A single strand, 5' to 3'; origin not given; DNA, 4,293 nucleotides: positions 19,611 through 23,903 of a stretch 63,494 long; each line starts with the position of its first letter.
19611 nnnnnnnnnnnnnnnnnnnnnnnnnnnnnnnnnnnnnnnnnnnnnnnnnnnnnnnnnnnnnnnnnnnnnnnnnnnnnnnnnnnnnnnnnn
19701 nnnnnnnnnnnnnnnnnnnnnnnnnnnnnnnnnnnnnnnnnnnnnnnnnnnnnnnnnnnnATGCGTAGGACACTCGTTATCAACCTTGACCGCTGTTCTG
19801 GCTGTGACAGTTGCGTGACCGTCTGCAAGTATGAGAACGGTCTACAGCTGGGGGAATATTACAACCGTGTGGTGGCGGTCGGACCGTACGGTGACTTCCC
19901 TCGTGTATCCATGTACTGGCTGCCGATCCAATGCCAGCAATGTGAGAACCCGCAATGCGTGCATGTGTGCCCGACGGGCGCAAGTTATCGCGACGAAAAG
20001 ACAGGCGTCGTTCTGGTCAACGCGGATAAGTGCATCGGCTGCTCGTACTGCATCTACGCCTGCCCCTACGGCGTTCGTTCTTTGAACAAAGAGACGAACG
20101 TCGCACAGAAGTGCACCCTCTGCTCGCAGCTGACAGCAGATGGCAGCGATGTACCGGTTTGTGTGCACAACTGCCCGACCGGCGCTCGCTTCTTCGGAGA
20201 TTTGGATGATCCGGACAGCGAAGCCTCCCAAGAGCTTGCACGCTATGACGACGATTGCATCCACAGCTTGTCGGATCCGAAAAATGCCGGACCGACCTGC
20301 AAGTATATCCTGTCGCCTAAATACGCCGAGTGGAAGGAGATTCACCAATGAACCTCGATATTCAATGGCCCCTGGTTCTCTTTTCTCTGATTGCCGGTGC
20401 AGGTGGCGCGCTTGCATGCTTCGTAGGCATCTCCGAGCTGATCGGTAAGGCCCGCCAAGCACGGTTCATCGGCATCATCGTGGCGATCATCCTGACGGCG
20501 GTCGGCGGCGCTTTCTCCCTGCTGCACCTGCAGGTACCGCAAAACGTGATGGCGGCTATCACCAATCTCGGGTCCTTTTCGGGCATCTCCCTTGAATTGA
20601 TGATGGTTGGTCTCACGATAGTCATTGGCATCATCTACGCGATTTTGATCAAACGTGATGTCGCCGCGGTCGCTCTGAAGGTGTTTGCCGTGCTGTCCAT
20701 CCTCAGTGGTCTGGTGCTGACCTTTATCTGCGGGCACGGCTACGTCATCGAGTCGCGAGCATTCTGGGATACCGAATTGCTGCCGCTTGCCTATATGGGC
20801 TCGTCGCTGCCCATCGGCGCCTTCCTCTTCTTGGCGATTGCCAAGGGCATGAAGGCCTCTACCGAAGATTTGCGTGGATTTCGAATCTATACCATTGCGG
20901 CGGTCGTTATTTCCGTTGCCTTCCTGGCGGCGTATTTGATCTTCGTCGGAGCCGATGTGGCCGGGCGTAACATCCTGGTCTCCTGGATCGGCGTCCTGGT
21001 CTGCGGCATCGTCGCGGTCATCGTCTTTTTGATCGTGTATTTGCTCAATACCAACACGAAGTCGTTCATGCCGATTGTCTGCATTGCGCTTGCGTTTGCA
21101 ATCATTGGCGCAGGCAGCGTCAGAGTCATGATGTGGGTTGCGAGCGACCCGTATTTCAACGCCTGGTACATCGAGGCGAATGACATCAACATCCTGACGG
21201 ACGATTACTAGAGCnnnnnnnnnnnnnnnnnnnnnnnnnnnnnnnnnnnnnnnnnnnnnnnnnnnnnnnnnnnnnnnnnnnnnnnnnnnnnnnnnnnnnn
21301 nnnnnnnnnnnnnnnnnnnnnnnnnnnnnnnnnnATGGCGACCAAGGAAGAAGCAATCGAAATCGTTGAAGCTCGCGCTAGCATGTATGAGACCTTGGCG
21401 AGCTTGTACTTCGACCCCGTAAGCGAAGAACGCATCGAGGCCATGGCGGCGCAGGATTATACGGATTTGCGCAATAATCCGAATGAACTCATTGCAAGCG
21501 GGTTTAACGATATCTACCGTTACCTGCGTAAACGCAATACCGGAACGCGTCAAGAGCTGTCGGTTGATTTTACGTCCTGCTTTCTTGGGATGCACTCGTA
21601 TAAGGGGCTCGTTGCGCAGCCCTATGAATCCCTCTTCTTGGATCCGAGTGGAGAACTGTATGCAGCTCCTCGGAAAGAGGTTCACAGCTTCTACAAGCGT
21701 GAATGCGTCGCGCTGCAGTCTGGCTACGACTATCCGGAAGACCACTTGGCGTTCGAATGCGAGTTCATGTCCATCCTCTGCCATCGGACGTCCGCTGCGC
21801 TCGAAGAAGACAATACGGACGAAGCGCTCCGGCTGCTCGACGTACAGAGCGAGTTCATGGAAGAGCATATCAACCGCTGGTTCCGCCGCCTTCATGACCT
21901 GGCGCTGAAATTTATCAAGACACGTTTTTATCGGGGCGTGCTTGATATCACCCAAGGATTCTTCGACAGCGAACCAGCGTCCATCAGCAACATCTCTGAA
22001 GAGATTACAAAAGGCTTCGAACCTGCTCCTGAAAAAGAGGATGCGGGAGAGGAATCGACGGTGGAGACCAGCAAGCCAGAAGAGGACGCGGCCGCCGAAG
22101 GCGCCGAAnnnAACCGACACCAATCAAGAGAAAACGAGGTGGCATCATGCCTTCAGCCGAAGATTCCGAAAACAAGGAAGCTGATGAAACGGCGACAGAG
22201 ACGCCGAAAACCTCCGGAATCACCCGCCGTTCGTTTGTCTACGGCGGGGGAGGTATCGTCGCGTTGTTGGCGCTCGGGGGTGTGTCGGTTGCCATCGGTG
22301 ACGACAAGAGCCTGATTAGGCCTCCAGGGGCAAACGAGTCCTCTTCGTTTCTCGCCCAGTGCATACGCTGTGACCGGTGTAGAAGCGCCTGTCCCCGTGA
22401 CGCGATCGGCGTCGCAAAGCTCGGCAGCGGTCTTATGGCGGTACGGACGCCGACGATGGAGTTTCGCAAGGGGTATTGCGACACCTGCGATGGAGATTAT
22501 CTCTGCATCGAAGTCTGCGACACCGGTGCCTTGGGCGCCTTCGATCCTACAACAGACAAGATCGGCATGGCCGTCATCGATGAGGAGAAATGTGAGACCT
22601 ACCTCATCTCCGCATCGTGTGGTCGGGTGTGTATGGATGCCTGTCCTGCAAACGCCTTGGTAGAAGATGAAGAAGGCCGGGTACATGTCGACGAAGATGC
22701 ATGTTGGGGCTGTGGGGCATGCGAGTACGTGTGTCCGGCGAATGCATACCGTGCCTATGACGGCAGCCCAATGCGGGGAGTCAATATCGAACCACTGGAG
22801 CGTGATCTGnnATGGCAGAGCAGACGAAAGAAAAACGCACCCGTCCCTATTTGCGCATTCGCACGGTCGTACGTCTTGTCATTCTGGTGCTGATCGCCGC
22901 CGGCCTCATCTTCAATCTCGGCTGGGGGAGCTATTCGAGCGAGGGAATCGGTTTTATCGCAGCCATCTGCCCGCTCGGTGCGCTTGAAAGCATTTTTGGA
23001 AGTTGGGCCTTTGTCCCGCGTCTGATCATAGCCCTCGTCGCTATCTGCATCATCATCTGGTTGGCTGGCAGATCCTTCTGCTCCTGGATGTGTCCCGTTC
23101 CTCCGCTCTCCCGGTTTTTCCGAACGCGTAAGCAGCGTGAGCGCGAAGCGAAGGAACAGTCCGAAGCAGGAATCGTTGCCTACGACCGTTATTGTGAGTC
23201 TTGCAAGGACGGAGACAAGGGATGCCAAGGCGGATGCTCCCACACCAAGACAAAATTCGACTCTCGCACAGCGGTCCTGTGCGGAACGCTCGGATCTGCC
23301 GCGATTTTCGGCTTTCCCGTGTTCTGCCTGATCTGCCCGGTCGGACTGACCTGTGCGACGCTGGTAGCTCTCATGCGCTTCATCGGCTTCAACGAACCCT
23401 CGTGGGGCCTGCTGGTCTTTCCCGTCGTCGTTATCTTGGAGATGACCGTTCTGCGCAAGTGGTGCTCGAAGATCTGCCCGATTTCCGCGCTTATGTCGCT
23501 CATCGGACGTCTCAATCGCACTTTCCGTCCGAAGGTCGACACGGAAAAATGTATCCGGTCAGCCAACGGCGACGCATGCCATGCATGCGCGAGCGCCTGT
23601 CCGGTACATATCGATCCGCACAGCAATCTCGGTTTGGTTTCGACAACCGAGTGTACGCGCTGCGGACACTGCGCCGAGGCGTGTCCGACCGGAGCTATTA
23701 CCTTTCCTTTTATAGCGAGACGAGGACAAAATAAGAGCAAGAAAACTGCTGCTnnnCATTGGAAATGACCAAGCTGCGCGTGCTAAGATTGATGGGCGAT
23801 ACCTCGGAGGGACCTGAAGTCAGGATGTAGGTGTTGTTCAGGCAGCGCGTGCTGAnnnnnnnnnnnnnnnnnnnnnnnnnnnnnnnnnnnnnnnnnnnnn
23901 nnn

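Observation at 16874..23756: Orphan Tat-exported bis-MGD oxidoreductase with two different membrane electron-input modules in one locus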

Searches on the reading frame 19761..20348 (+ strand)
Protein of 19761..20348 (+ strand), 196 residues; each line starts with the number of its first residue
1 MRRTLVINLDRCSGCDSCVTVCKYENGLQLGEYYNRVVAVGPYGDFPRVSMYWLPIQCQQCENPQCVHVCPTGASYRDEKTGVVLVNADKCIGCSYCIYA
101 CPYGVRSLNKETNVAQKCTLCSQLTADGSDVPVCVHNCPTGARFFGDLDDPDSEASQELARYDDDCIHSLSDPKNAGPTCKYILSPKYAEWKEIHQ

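Call 4: search_protein_families(library=pfam, proteins=[window:19761-20348:+])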
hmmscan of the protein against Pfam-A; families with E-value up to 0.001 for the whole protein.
window:19761-20348:+ (196 aa): 13 families
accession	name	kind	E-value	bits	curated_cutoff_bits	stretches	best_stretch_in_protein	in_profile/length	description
PF13247.11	Fer4_11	-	1.1e-25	90.2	26.2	1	50-147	2-99/100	4Fe-4S dicluster domain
PF13237.11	Fer4_10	-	1.9e-13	50.5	25.5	1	55-102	6-53/53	4Fe-4S dicluster domain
PF12838.12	Fer4_7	-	3.6e-13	50.2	27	2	57-105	1-52/52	4Fe-4S dicluster domain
PF00037.32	Fer4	-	5.4e-12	45.4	21.1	2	85-105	2-22/24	4Fe-4S binding domain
PF12837.12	Fer4_6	-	1.4e-11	44.2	25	1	83-105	1-23/24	4Fe-4S binding domain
PF13187.11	Fer4_9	-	9.8e-11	42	27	2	57-104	1-50/52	4Fe-4S dicluster domain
PF12797.12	Fer4_2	-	3.3e-10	39.7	24.5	2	83-103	2-22/22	4Fe-4S binding domain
PF12798.12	Fer4_3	-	7.8e-07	29.9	27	0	91-104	1-14/15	4Fe-4S binding domain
PF12800.12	Fer4_4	-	2.7e-06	27.7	24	0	89-104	2-17/17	4Fe-4S binding domain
PF13484.11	Fer4_16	-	3.5e-05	24.9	30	0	10-24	51-65/66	4Fe-4S double cluster binding domain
PF25160.1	LdpA_Fe-S-bd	-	4.1e-05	23.7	27.6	0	60-104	4-41/49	LdpA Fe-S cluster-binding domain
PF13534.11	Fer4_17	-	0.00019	22.3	22.2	0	88-105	43-60/61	4Fe-4S dicluster domain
PF14697.11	Fer4_21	-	0.001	19.6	35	0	6-24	35-53/59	4Fe-4S dicluster domain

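Call 5: search_protein_families(library=ncbifam, proteins=[window:19761-20348:+])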
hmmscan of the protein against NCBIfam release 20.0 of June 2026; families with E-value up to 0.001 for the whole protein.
window:19761-20348:+ (196 aa): 48 families (the best 25 are shown)
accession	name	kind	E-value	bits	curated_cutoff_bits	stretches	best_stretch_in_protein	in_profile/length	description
TIGR03149.1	cyt_nit_nrfC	equivalog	1e-44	152.5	377.6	1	3-160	39-196/225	cytochrome c nitrite reductase Fe-S protein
NF011569.0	PRK14993.1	equivalog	4.4e-39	134.4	416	1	2-178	43-217/244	tetrathionate reductase subunit TtrB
TIGR02951.1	DMSO_dmsB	equivalog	5.1e-38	130.6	214.1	1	7-150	6-155/161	DMSO/selenate family reductase complex B subunit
NF041715.1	arsenate_red_ArrB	equivalog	9.3e-38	130.1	450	2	1-112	1-110/233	arsenate respiratory reductase iron-sulfur subunit ArrB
NF045797.1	DsrO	equivalog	2.2e-36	125.5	200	1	3-164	44-218/235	sulfate reduction electron transfer complex DsrMKJOP subunit DsrO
NF041782.1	mnquin_red_QrcC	equivalog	8.2e-27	94.4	400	2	5-111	3-121/239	menaquinone reductase iron-sulfur cluster-binding subunit QrcC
TIGR03478.1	DMSO_red_II_bet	subfamily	1.2e-26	93.5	480.7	1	44-162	117-234/321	DMSO reductase family type II enzyme, iron-sulfur subunit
NF008134.0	PRK10882.1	equivalog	3.7e-26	92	263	1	54-165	109-225/329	hydrogenase 2 operon protein HybA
NF042979.1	EthbenzDh_ebdB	equivalog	1.3e-23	83.4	740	1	44-159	139-253/354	ethylbenzene dehydrogenase subunit beta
NF038355.1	FDH3_beta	equivalog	2.5e-23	83.1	240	1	5-122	5-122/180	formate dehydrogenase FDH3 subunit beta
TIGR01582.1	FDH-beta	equivalog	4.9e-23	81.6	334.7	1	56-179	91-215/283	formate dehydrogenase subunit beta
TIGR01660.1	narH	equivalog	9.8e-22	77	524.05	1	43-148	168-272/492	nitrate reductase subunit beta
NF007382.0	PRK09898.1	equivalog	1.4e-20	73.7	213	1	4-142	60-197/208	ferredoxin-like protein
NF045766.1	PhenlGlyoxDHPadI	equivalog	3e-20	72.4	700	1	3-143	5-133/443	NADH-dependent phenylglyoxylate dehydrogenase subunit beta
NF045715.1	sulf_resp_HmcB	equivalog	2.9e-19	69.3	420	1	53-186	102-236/307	sulfate respiration complex iron-sulfur protein HmcB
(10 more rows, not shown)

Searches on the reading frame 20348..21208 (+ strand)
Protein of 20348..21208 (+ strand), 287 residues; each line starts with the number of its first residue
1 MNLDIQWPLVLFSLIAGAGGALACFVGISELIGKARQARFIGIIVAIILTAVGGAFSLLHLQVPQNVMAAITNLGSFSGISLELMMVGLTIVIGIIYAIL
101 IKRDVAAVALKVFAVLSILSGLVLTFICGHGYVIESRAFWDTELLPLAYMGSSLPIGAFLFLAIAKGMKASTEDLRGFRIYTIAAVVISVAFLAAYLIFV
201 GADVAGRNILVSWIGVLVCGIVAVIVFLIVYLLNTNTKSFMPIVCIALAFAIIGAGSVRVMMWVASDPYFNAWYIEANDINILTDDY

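Call 4: search_protein_families(library=pfam, proteins=[window:20348-21208:+])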
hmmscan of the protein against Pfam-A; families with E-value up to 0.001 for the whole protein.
window:20348-21208:+ (287 aa): 1 family
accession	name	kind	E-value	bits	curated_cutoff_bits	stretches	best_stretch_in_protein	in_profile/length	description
PF04976.17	DmsC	-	3.6e-06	27.1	22.3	1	6-249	7-260/275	DMSO reductase anchor subunit (DmsC)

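Call 5: search_protein_families(library=ncbifam, proteins=[window:20348-21208:+])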
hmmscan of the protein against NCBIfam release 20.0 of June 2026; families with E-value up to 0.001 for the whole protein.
window:20348-21208:+ (287 aa): 0 families

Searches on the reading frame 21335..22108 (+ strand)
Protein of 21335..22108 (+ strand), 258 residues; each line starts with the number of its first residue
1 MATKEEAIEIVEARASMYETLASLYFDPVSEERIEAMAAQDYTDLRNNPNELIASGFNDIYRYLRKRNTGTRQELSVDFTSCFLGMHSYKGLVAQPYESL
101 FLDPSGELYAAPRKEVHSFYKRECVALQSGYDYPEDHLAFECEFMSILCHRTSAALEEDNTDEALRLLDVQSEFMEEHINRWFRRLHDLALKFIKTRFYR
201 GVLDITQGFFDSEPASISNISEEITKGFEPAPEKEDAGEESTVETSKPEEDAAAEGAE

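Call 4: search_protein_families(library=pfam, proteins=[window:21335-22108:+])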
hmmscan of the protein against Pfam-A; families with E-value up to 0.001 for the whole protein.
window:21335-22108:+ (258 aa): 1 family
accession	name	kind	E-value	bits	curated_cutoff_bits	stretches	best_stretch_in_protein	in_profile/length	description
PF02613.20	Nitrate_red_del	-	6.9e-26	91.4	22.2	1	56-186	7-134/136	Nitrate reductase delta subunit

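Call 5: search_protein_families(library=ncbifam, proteins=[window:21335-22108:+])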
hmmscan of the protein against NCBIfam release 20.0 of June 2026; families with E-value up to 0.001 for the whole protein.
window:21335-22108:+ (258 aa): 3 families
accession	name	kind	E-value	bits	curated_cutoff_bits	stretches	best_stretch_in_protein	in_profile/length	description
NF003442.0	PRK04976.1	equivalog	4.3e-21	75.8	132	1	9-212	7-203/211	molecular chaperone TorD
TIGR03482.1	DMSO_red_II_cha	subfamily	1.2e-06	28.7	152.3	1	13-215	1-190/197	DMSO reductase family type II enzyme chaperone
NF008632.0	PRK11621.1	equivalog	7.7e-06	25.7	162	1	68-207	61-182/203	Tat proofreading chaperone DmsD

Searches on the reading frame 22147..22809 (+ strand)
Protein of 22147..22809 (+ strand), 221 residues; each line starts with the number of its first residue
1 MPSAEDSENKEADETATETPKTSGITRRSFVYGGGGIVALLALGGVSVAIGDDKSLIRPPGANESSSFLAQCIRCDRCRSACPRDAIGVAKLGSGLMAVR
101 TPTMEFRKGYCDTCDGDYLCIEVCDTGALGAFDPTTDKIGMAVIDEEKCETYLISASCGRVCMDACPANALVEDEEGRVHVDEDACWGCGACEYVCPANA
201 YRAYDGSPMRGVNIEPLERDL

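Call 4: search_protein_families(library=pfam, proteins=[window:22147-22809:+])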
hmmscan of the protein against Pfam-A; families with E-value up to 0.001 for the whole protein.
window:22147-22809:+ (221 aa): 13 families
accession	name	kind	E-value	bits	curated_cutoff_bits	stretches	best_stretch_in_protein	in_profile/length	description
PF00037.32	Fer4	-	2.3e-17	62.4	21.1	2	180-201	2-23/24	4Fe-4S binding domain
PF12838.12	Fer4_7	-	3.1e-15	56.8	27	2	158-200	5-52/52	4Fe-4S dicluster domain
PF12837.12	Fer4_6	-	1.4e-13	50.5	25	1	179-201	2-24/24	4Fe-4S binding domain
PF13187.11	Fer4_9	-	5.7e-13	49.1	27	2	157-200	4-51/52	4Fe-4S dicluster domain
PF14697.11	Fer4_21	-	2.5e-10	40.8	35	1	142-198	1-53/59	4Fe-4S dicluster domain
PF13237.11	Fer4_10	-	2.8e-10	40.4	25.5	1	142-197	2-53/53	4Fe-4S dicluster domain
PF25160.1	LdpA_Fe-S-bd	-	3.9e-10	39.8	27.6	1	156-200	3-42/49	LdpA Fe-S cluster-binding domain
PF13484.11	Fer4_16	-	6.9e-08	33.6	30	0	71-88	1-18/66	4Fe-4S double cluster binding domain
PF12798.12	Fer4_3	-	2.4e-07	31.5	27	0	186-200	1-15/15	4Fe-4S binding domain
PF12800.12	Fer4_4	-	1.1e-05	25.8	24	0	184-198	2-16/17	4Fe-4S binding domain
PF12797.12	Fer4_2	-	2.1e-05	24.6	24.5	1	178-198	2-22/22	4Fe-4S binding domain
PF13534.11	Fer4_17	-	0.00028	21.8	22.2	0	64-85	38-59/61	4Fe-4S dicluster domain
PF13183.11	Fer4_8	-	0.00074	20.4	27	0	184-211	3-31/68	4Fe-4S dicluster domain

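Call 5: search_protein_families(library=ncbifam, proteins=[window:22147-22809:+])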
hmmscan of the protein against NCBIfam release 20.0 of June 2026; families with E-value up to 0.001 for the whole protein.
window:22147-22809:+ (221 aa): 61 families (the best 25 are shown)
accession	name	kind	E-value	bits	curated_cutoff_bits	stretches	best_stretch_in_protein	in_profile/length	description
NF007012.0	PRK09476.1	equivalog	1.4e-21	76.9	269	1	26-196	10-196/254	ferredoxin-type protein NapG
TIGR00397.1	mauM_napG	subfamily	1.1e-15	57.7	178.85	1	47-196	30-187/213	MauM/NapG family ferredoxin-type protein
TIGR00402.1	napF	equivalog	3.4e-15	56.3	102.2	1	54-200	19-147/149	ferredoxin-type protein NapF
NF042909.1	FMH_DH_FwdF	exception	3.2e-10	39.6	375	2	140-201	218-274/336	tungsten-dependent formylmethanofuran dehydrogenase subunit FwdF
TIGR02179.1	PorD_KorD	subfamily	3.7e-09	36.6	60.05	1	142-201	20-72/78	2-oxoacid:acceptor oxidoreductase, delta subunit, pyruvate/2-ketoisovalerate family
TIGR02951.1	DMSO_dmsB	equivalog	4.2e-09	36.6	214.1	1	150-202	56-113/161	DMSO/selenate family reductase complex B subunit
TIGR04105.1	FeFe_hydrog_B1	subfamily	6.7e-09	34.9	450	1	111-200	113-204/462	monomeric [FeFe] hydrogenase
TIGR02700.1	flavo_MJ0208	hypoth_equivalog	1.1e-08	34.7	251.35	1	144-203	145-196/234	dihydromethanopterin reductase (acceptor)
NF058577.1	FdxA_fam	equivalog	1.2e-08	35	65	1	157-200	11-52/52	4Fe-4S ferredoxin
NF006221.0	PRK08348.1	subfamily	2e-08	34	124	0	175-202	35-62/136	NADH-plastoquinone oxidoreductase subunit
NF005503.0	PRK07118.1-2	equivalog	8.8e-08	31.7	252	2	162-200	146-183/292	RnfABCDGE type electron transport complex subunit B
NF048010.1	SfplDhtActHpsHDes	equivalog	1.6e-07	30.4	430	1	154-205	59-109/298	(2S)-3-sulfopropanediol dehydratase activating enzyme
NF040864.1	HgcB_ferredoxin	equivalog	2.3e-07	30.6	99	1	156-202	17-62/93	mercury methylation ferredoxin HgcB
NF040684.1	PorD_Arch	equivalog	4.1e-07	30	120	1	157-201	36-79/85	pyruvate synthase subunit PorD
NF045874.1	Vhu_polyferre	exception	5.3e-07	28.7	600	1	161-200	37-173/381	F420-non-reducing hydrogenase associated-polyferredoxin VhuB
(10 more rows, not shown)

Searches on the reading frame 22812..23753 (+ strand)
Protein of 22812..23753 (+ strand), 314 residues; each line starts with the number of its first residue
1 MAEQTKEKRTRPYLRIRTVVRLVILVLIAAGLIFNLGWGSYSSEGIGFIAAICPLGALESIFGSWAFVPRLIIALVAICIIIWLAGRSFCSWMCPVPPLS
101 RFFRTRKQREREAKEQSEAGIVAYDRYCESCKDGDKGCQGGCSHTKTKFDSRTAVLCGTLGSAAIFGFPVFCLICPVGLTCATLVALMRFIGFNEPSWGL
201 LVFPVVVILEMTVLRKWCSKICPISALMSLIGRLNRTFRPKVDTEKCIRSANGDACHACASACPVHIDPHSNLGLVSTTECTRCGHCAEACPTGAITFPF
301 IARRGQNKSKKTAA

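Call 4: search_protein_families(library=pfam, proteins=[window:22812-23753:+])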
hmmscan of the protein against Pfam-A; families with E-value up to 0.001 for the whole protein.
window:22812-23753:+ (314 aa): 8 families
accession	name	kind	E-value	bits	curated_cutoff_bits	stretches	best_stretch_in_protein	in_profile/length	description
PF12801.12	Fer4_5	-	1.5e-09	38.1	22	2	69-104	3-38/48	4Fe-4S binding domain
PF12838.12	Fer4_7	-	5e-09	36.9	27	2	281-299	2-20/52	4Fe-4S dicluster domain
PF00037.32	Fer4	-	3.6e-07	30.2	21.1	1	277-297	4-24/24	4Fe-4S binding domain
PF13187.11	Fer4_9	-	2.4e-05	24.7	27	1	255-296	4-52/52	4Fe-4S dicluster domain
PF13484.11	Fer4_16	-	8e-05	23.8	30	1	280-309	1-31/66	4Fe-4S double cluster binding domain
PF13237.11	Fer4_10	-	0.00011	22.5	25.5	1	241-292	3-53/53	4Fe-4S dicluster domain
PF12797.12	Fer4_2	-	0.00018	21.7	24.5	0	239-265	2-22/22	4Fe-4S binding domain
PF12837.12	Fer4_6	-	0.00061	20.1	25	1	281-296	9-24/24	4Fe-4S binding domain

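Call 5: search_protein_families(library=ncbifam, proteins=[window:22812-23753:+])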
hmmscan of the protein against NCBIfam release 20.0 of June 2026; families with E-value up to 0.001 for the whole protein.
window:22812-23753:+ (314 aa): 16 families
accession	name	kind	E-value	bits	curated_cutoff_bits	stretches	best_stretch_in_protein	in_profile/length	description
NF007013.0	PRK09477.1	equivalog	3.6e-22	78.8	234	2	149-303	135-281/286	quinol dehydrogenase ferredoxin subunit NapH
TIGR02163.1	napH_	subfamily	2.5e-20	73.1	213.05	2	149-298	112-253/255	NapH/MauN family ferredoxin-type protein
NF042909.1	FMH_DH_FwdF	exception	2.7e-07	30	375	1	38-310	12-288/336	tungsten-dependent formylmethanofuran dehydrogenase subunit FwdF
NF007382.0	PRK09898.1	equivalog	4e-07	29.8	213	1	218-297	131-199/208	ferredoxin-like protein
NF045874.1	Vhu_polyferre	exception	2.2e-06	26.7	600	1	213-308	90-183/381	F420-non-reducing hydrogenase associated-polyferredoxin VhuB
TIGR02745.1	ccoG_rdxA_fixG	equivalog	1.8e-05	23.9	316.7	0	253-291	231-267/435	cytochrome c oxidase accessory protein CcoG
NF007202.0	PRK09623.1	equivalog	3.2e-05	24.2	166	1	229-298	36-100/105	3-methyl-2-oxobutanoate dehydrogenase subunit delta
NF040770.1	hetero_SS_HdrA2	exception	4.4e-05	21.8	1100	1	238-299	570-626/777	CoB-CoM heterodisulfide reductase HdrA2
NF045763.1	PhenlGlyoxDHPadF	equivalog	4.6e-05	23.5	150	1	220-296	5-77/78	NADH-dependent phenylglyoxylate dehydrogenase subunit delta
NF040684.1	PorD_Arch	equivalog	5.9e-05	23.1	120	1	236-297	23-80/85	pyruvate synthase subunit PorD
TIGR00402.1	napF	equivalog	6.7e-05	22.8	102.2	1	236-296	20-84/149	ferredoxin-type protein NapF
TIGR03287.1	methan_mark_16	hypoth_equivalog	8.6e-05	21.2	363.95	1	235-297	292-348/391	methanogenesis marker 16 metalloprotein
NF007203.0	PRK09624.1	equivalog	0.00014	22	171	1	226-297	33-99/105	pyuvate ferredoxin oxidoreductase subunit delta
TIGR02179.1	PorD_KorD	subfamily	0.00015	21.8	60.05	1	236-297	16-73/78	2-oxoacid:acceptor oxidoreductase, delta subunit, pyruvate/2-ketoisovalerate family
NF058577.1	FdxA_fam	equivalog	0.00063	19.9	65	1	255-295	11-52/52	4Fe-4S ferredoxin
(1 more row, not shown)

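Call 57: find_related_loci(query=A3, collection=metagenome_contigs, flank=9000)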
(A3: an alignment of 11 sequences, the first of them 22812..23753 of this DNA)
Query A3 (314 aa) in metagenome_contigs; peptide patterns used: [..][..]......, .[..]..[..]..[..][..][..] (x = any residue, [..] = any of these).
600 stretches matched a pattern (row limit reached: there are more); 474 encode a relative of the query (tblastn E <= 1e-3); the best 80 are kept; 80 distinct loci.
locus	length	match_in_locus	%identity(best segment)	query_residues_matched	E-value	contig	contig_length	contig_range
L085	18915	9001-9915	55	12-303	1e-114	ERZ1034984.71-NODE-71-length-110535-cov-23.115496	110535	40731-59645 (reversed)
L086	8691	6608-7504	49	3-309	5e-97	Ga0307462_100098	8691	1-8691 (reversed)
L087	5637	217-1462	45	1-314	1e-89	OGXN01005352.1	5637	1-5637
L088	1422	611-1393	54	40-310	6e-96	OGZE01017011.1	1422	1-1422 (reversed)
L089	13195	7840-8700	48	16-314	4e-88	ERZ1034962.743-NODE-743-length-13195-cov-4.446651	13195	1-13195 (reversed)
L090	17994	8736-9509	52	32-300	3e-87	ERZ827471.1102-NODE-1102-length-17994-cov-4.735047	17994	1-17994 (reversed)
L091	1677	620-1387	52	34-300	2e-92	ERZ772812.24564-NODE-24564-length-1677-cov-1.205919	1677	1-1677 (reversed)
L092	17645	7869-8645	54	37-304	5e-87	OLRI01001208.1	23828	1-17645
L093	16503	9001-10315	45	1-313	2e-85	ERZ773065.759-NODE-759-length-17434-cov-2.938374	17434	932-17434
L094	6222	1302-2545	48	34-308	4e-83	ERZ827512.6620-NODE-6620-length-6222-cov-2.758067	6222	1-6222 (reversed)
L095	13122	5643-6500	48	7-298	6e-83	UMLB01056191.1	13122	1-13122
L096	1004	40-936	42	15-311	3e-87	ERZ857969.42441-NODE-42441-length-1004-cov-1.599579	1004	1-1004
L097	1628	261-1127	46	35-311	2e-83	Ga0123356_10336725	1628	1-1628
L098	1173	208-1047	48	8-296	1e-84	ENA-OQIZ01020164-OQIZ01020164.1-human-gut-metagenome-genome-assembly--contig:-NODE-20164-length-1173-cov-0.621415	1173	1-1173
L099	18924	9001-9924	45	1-298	3e-78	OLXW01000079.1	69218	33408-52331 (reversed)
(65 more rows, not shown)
